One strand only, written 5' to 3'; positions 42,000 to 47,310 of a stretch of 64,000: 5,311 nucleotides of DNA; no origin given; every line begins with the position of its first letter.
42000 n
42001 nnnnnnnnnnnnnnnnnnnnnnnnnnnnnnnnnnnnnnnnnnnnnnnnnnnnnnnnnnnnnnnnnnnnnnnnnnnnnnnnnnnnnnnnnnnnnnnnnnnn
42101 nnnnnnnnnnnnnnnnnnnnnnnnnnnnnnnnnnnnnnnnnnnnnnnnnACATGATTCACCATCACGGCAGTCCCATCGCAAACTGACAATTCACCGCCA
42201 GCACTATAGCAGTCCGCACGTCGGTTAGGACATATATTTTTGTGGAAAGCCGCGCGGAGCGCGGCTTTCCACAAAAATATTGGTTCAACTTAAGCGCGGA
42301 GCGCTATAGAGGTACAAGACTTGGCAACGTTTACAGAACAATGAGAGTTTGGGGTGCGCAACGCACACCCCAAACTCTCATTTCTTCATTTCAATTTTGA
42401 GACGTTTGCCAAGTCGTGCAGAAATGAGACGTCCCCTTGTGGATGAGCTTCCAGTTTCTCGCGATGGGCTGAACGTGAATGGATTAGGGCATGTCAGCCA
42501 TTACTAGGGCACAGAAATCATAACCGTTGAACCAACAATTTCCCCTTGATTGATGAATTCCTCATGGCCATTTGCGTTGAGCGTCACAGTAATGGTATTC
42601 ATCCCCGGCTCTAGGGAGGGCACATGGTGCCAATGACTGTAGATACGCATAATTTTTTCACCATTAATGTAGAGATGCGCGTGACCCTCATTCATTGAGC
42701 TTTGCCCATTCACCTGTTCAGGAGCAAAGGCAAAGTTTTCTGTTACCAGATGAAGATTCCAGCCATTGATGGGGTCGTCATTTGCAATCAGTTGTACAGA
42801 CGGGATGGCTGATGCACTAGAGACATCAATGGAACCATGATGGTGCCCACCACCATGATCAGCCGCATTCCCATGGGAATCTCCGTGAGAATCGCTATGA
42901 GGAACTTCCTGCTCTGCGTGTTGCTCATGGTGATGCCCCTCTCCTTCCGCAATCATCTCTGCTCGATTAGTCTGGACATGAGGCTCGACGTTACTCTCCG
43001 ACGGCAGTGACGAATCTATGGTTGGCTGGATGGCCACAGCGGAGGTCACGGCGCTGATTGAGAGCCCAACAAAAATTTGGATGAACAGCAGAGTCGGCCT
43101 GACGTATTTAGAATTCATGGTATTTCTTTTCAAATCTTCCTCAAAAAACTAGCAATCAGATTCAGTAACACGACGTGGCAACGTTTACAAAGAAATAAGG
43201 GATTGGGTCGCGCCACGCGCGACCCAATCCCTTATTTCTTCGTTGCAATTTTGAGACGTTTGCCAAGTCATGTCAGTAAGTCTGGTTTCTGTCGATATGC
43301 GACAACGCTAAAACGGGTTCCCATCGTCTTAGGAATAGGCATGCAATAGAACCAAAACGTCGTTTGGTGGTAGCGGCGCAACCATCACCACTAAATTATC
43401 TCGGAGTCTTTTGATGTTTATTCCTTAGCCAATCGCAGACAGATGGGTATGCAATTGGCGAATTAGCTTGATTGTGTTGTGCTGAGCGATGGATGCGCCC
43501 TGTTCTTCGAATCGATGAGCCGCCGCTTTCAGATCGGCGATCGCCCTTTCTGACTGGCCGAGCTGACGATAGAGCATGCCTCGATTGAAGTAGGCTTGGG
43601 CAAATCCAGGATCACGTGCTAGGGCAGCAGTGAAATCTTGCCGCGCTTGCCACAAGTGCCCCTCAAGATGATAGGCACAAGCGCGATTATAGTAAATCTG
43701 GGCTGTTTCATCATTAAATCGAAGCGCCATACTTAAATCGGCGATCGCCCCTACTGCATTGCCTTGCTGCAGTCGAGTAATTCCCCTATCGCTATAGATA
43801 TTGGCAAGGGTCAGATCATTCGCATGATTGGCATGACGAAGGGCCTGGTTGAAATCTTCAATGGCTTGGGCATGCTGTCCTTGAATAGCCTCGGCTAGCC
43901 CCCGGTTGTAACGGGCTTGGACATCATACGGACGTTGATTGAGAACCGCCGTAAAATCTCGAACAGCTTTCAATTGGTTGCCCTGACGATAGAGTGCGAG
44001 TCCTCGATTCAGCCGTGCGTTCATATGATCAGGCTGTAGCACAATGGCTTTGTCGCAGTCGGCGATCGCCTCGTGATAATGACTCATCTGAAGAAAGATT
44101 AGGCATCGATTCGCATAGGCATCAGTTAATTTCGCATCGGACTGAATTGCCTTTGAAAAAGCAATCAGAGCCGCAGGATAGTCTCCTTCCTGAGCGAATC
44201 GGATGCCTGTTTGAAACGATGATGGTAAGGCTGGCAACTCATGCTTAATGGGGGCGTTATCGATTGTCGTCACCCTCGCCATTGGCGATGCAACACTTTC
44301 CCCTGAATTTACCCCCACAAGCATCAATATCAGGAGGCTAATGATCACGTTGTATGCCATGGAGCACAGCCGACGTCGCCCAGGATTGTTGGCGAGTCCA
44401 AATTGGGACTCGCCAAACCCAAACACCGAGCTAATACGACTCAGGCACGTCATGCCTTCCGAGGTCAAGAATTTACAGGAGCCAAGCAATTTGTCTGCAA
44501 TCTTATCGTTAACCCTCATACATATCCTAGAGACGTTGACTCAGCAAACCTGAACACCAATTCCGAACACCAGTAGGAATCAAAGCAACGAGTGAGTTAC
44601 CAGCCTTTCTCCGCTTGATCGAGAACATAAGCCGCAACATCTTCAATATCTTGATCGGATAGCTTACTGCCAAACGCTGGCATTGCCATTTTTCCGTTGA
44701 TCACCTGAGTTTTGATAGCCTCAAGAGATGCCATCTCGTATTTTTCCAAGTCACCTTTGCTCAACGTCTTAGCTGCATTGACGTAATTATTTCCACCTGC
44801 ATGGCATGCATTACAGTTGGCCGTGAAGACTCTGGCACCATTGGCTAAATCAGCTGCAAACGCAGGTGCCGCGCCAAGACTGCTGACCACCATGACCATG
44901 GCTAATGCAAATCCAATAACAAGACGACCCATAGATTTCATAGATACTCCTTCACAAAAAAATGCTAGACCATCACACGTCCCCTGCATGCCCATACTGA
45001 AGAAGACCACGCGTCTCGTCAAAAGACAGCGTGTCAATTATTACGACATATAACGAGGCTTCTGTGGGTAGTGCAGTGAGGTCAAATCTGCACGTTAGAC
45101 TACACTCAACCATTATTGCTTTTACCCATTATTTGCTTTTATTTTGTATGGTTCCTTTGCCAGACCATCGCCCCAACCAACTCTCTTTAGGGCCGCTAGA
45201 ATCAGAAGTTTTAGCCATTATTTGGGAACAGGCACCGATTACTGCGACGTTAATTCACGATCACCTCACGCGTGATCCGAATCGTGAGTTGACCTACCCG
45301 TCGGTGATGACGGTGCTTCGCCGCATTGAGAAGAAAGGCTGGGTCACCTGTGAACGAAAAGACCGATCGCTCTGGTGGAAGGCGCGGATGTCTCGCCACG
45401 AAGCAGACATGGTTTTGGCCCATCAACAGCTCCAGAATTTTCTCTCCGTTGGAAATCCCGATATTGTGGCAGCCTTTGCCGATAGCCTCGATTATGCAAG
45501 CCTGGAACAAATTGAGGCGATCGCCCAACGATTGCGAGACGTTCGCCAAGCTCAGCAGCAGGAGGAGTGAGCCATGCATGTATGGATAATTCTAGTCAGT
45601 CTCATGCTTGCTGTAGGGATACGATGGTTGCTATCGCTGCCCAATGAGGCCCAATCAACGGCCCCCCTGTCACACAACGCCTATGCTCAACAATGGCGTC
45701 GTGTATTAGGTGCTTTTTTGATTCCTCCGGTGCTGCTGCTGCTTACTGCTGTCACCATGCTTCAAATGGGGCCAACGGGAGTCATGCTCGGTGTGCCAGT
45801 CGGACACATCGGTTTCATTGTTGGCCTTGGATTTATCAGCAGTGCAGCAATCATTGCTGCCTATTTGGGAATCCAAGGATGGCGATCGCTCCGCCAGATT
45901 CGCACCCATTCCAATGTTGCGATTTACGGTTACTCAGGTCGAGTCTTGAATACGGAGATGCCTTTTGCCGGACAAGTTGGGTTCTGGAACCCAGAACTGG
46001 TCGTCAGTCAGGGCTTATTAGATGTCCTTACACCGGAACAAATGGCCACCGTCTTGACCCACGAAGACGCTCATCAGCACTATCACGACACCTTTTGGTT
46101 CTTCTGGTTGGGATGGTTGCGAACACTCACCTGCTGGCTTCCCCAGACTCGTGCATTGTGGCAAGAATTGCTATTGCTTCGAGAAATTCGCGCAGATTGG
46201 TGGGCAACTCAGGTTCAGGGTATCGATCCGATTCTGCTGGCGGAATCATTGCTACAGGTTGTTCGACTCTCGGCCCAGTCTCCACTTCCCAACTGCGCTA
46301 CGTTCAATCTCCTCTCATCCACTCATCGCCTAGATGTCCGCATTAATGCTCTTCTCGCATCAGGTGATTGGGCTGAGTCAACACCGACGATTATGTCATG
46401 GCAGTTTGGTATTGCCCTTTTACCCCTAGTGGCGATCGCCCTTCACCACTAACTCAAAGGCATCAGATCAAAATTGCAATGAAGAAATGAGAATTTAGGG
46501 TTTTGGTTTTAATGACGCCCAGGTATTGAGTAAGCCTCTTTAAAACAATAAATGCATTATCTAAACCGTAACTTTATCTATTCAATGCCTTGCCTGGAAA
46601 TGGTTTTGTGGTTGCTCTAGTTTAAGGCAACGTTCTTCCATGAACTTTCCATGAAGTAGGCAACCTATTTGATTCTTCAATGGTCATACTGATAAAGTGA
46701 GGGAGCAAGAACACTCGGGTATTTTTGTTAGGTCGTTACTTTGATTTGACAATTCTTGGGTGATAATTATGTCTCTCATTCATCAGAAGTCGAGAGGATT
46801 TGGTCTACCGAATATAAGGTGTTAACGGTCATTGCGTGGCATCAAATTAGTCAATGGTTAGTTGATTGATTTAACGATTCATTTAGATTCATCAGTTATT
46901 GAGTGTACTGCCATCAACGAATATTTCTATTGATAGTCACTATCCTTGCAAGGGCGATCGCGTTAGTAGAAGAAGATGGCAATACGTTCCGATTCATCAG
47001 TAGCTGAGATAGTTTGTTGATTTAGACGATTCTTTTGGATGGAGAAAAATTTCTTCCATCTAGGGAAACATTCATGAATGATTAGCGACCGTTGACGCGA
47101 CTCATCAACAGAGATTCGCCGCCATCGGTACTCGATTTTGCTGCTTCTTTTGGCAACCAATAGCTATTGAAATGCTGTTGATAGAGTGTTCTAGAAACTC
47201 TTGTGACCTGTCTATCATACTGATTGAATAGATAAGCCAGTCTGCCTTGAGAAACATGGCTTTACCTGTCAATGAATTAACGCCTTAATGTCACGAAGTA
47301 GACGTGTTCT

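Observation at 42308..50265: Second MITE family B (~98 bp) with ~19-bp terminal inverted repeats, three copies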

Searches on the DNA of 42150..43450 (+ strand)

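Call 37: search_dna_similar(query=window:43166-43275:+, collection=plasmids, mode=distant, max_evalue=1, max_rows=20)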
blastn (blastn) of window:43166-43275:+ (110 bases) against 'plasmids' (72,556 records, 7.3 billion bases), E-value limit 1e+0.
No match.

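Call 76: search_rna_families(source=window, start=42150, end=43450, threshold=evalue, max_evalue=1)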
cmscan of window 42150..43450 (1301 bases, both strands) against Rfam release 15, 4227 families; matches with E-value up to 1: 8.
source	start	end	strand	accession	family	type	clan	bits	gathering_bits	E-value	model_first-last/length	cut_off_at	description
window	43184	43246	+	RF03951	MIR7725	Gene; miRNA;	-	32.8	77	0.00086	1-142/142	no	MIR7725 microRNA precursor family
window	42334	42389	+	RF00984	mir-576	Gene; miRNA;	-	26.4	99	0.0049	1-90/90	no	mir-576 microRNA precursor family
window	42203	42310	+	RF03444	MIR5635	Gene; miRNA;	-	22.9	149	0.15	1-182/182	no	MIR5635 microRNA precursor family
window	42338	42384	-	RF00984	mir-576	Gene; miRNA;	-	22.2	99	0.083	1-90/90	no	mir-576 microRNA precursor family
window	42235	42280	+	RF00939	mir-504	Gene; miRNA;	-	21.1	57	0.23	1-78/78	no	mir-504 microRNA precursor family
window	42237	42277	-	RF03246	MIR1515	Gene; miRNA;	-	19.6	140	0.56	1-137/137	no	MIR1515 microRNA precursor family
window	42227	42287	+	RF01910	mir-511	Gene; miRNA;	CL00140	19.4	80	0.61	1-81/81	no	mir-511 microRNA precursor family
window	42757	42834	-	RF00572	SNORD66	Gene; snRNA; snoRNA; CD-box;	-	18.8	32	0.33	1-76/76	no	Small nucleolar RNA SNORD66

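Call 84: search_with_rna_model(model_id=R1, sources=[L023, L025], max_evalue=1)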
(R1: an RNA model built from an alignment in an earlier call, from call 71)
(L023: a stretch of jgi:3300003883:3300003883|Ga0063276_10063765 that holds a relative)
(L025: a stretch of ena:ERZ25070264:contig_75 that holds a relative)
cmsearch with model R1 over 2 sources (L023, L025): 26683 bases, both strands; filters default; matches with E-value up to 1: 0.
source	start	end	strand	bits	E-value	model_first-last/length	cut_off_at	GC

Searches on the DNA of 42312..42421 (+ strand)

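Call 38: search_dna_similar(query=window:42312-42421:+, collection=plasmids, mode=distant, max_evalue=1, max_rows=20)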
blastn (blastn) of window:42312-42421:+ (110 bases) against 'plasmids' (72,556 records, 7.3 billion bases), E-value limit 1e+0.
Records with a match: 1; places in all: 1; records where one place covers at least 80% of the query: 0.
Best place of each record, by identity: 90-95% 1.
By first word of the organism name: Nostoc 1.
By predicted mobility (MOB-suite, as given by PLSDB): non-mobilizable 1.
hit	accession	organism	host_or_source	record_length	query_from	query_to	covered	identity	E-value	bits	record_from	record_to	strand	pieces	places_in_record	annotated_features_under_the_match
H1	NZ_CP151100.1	Nostoc sp. UHCC 0302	isolated culture,lake sediment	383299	65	94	27%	90.3%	9e-1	40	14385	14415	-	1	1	none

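Call 71: build_rna_model(alignment_id=A3, structure=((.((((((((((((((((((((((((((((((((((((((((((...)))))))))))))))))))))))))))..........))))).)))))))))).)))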
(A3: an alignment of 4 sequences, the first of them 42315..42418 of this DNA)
Model R1 built from alignment A3 (4 sequences, 104 columns); structure: as given.
model positions 103; base pairs 43; branch points 0; effective number of sequences 0.72; information 0.59 bits per position. Calibrated on 0.2 Mb of random sequence (short: E-values are rough).
structure used (alignment columns):
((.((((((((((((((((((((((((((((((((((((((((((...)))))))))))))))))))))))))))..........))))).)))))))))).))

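Call 72: search_with_rna_model(model_id=R1, sources=[window, L011, L012, L013, L014, L015, L016, L017, L018, L019, L020, L021, L022], max_evalue=10, filters=default)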
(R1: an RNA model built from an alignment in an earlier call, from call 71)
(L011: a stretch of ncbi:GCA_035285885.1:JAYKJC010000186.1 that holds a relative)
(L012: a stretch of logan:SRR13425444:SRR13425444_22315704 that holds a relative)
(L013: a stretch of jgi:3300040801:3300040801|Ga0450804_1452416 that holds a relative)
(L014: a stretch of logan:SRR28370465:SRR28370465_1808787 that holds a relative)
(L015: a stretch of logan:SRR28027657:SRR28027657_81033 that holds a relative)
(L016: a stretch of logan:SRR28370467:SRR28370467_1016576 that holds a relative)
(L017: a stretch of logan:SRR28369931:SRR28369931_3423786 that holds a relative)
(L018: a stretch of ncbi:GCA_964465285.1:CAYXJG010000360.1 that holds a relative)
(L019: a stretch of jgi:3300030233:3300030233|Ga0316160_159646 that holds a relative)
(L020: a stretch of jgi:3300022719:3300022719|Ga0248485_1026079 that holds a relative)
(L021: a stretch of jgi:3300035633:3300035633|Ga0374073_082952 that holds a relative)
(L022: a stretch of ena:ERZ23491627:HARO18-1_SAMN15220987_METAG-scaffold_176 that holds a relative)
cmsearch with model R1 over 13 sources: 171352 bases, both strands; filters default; matches with E-value up to 10: 20.
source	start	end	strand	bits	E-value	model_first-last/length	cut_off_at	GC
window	43169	43272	+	111.2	5.1e-27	1-103/103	no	0.49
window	42315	42418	+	100.5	4e-24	1-103/103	no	0.45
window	50166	50268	+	95.4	1e-22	1-103/103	no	0.53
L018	4120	4222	+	94.4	1.9e-22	1-103/103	no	0.56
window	43187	43243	-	47.5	9.4e-10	19-74/103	no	0.51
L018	4139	4192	-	40.5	7.4e-08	20-73/103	no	0.61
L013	6276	6369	-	39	1.8e-07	1-103/103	no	0.45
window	50167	50251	-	35.1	2.1e-06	1-103/103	no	0.54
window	42315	42418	-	34.6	2.9e-06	1-103/103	no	0.45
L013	6302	6365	+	33.8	4.8e-06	19-81/103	no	0.48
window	26408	26506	+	32.8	9.1e-06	1-103/103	no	0.44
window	26391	26492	-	32.3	1.2e-05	1-103/103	no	0.48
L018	5463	5517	-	19.9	0.028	48-103/103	5'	0.44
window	21517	21559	+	19.2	0.043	1-103/103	no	0.65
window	21518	21558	-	18.9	0.054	1-103/103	no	0.68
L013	8252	8359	+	18.3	0.078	1-103/103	no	0.46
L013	10810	10903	-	17.1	0.16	1-103/103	no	0.55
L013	10700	10730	-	13.4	1.7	31-61/103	no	0.68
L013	10840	10884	+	12.8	2.3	19-74/103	no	0.6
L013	10700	10730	+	11.8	4.5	31-61/103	no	0.68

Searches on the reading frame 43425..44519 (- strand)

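Call 18: search_protein_families(library=pfam, proteins=[window:43425-44519:-])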
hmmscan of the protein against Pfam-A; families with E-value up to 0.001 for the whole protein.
window:43425-44519:- (364 aa): 17 families
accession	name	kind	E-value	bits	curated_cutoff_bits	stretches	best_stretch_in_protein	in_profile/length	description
PF00515.34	TPR_1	-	4.2e-35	118.6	27.8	4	133-165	2-34/34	Tetratricopeptide repeat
PF07719.23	TPR_2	-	3.5e-27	92.7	27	1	202-230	3-31/34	Tetratricopeptide repeat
PF13371.12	TPR_9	-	3.3e-23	81.9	35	2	141-203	4-66/73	Tetratricopeptide repeat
PF13414.12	TPR_11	-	6.5e-23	80.6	26.8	2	141-180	3-42/42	TPR repeat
PF13431.12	TPR_17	-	4.7e-20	70.6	24.4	1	296-328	2-34/34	Tetratricopeptide repeat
PF13432.12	TPR_16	-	8.7e-20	71.3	32.7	3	291-336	15-60/65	Tetratricopeptide repeat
PF13181.12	TPR_8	-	3.9e-19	67.6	25.7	1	307-333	1-27/34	Tetratricopeptide repeat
PF13424.12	TPR_12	-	5.8e-13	49.3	30.1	1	202-267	5-73/77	Tetratricopeptide repeat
PF14561.12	TPR_20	-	2.1e-06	28.4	25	0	184-235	6-57/90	Tetratricopeptide repeat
PF13428.12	TPR_14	-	3.1e-06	27.8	23.5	0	201-233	2-34/44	Tetratricopeptide repeat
PF14559.12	TPR_19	-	3.5e-06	27.7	25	0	287-335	5-53/68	Tetratricopeptide repeat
PF13174.12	TPR_6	-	1.3e-05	25.9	26.3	0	308-337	1-30/33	Tetratricopeptide repeat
PF25062.1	ARM_TT21_N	-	4.1e-05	23.9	40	0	196-341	23-163/222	Tetratricopeptide repeat protein 21 N-terminal ARM repeat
PF23914.1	TPR_CcmH_CycH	-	0.00035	20.9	42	1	142-229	60-150/158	Cytochrome c-type biogenesis protein H TPR domain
PF25575.1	TPR_BSK1_C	-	0.00046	20.5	42.2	0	111-168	55-113/118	Serine/threonine-protein kinase BSK1-like, TPR repeats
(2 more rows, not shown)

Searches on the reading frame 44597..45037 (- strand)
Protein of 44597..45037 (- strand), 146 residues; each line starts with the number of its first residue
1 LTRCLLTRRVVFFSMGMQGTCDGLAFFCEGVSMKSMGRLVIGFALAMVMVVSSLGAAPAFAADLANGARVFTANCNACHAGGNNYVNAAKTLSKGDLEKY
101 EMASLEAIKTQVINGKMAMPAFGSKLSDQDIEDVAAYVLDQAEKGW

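Call 18: search_protein_families(library=pfam, proteins=[window:44597-45037:-])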
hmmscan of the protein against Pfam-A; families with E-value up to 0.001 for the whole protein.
window:44597-45037:- (146 aa): 3 families
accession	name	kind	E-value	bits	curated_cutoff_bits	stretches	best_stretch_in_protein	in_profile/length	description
PF13442.11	Cytochrome_CBB3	-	2.3e-17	63.5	27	1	62-138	1-68/68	Cytochrome C oxidase, cbb3-type, subunit III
PF00034.26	Cytochrom_C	-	7.9e-09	37.2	21.3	1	65-139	2-87/90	Cytochrome c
PF14495.11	Cytochrom_C550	-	1.2e-08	35.1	27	1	61-99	23-61/136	Cytochrome c-550 domain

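Call 89: search_protein_families(library=ncbifam, proteins=[window:44597-45037:-], max_evalue=0.01)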
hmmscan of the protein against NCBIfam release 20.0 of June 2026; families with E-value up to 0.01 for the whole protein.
window:44597-45037:- (146 aa): 13 families
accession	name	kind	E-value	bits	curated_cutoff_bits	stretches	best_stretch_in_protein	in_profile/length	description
NF045930.1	Cytc6PetJCyano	equivalog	3.5e-45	152.4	135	1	41-146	5-110/110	cytochrome c6 PetJ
TIGR00782.1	ccoP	equivalog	6.2e-10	38.9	179.95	1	48-140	189-280/285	cytochrome-c oxidase, cbb3-type subunit III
NF050122.1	bc1_QcrC_actin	exception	1.4e-07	31.1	200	1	61-143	133-213/253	cytochrome bc1 complex diheme cytochrome c subunit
NF011054.0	PRK14486.1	equivalog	1.7e-07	31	447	1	61-142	212-291/294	putative bifunctional cbb3-type cytochrome c oxidase subunit II/cytochrome c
TIGR03046.1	PS_II_psbV2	equivalog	7.1e-07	29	148.35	1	57-97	49-90/157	photosystem II cytochrome PsbV2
TIGR03045.1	PS_II_C550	equivalog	2e-06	27.6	177.75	1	62-99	49-86/159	photosystem II cytochrome c-550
NF045773.1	cytochro_C550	exception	3e-05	23.9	125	1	64-139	49-117/118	cytochrome c550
NF052248.1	SorU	equivalog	5.6e-05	23.3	100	1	103-138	37-72/72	SorU family sulfite dehydrogenase c-type cytochrome subunit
NF045774.1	cytochro_C551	exception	7.5e-05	22.7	118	1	63-139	38-107/110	cytochrome c551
TIGR04485.1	thiosulf_SoxX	equivalog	0.00043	20.9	61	1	72-140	2-77/78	sulfur oxidation c-type cytochrome SoxX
NF049874.1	PdsA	exception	0.00046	20.1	330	1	59-138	114-194/198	periplasmic diheme shuttle PdsA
TIGR04494.1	c550_PedF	equivalog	0.0033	17.3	122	1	66-138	53-127/133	cytochrome c-550 PedF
NF040606.1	CytoC_perox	subfamily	0.0077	15.5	150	1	62-124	296-348/524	di-heme-cytochrome C peroxidase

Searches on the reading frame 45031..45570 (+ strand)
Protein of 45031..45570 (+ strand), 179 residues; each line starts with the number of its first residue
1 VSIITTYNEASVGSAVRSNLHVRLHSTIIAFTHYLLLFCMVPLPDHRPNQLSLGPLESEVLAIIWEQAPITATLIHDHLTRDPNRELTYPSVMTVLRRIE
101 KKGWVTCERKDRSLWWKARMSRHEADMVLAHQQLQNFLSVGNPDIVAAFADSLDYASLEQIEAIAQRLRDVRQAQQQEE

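Call 18: search_protein_families(library=pfam, proteins=[window:45031-45570:+])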
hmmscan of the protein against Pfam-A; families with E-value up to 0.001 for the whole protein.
window:45031-45570:+ (179 aa): 1 family
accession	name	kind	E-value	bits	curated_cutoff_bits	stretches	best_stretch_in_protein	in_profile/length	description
PF03965.22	Penicillinase_R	-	5.8e-25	88.3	22.6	1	53-168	1-113/115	Penicillinase repressor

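Call 89: search_protein_families(library=ncbifam, proteins=[window:45031-45570:+], max_evalue=0.01)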
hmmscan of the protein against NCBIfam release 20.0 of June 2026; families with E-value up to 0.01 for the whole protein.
window:45031-45570:+ (179 aa): 2 families
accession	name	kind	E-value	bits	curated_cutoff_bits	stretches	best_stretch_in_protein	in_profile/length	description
TIGR02698.1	CopY_TcrY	equivalog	5.2e-07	30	121.95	1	57-168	6-114/130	CopY/TcrY family copper transport repressor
NF012168.1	BlaI_of_BCL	exception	0.0012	18.8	180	1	57-131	10-82/121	penicillinase repressor BlaI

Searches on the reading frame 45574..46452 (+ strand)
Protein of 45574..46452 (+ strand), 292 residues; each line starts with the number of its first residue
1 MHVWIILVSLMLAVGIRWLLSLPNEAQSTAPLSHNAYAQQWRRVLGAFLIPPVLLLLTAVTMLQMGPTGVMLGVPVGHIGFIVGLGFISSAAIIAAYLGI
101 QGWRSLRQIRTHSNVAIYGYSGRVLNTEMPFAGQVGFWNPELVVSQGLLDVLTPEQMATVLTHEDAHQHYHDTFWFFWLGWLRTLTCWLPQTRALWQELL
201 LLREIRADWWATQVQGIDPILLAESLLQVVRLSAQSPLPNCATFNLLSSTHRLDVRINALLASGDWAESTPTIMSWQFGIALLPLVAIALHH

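Call 18: search_protein_families(library=pfam, proteins=[window:45574-46452:+])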
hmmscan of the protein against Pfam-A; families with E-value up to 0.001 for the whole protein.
window:45574-46452:+ (292 aa): 2 families
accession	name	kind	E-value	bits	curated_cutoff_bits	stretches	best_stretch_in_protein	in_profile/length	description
PF05569.17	Peptidase_M56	-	0.00014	21.6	31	1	135-260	171-296/296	BlaR1 peptidase M56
PF01435.24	Peptidase_M48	-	0.00017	21.9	20.3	1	139-173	46-81/186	Peptidase family M48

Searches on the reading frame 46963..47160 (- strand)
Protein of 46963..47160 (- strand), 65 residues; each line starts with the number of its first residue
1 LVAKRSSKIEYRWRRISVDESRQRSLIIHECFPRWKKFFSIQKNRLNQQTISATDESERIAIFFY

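Call 51: search_protein_families(library=pfam, proteins=[window:46963-47160:-], max_evalue=0.00001)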
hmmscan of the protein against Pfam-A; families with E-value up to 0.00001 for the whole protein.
window:46963-47160:- (65 aa): 0 families
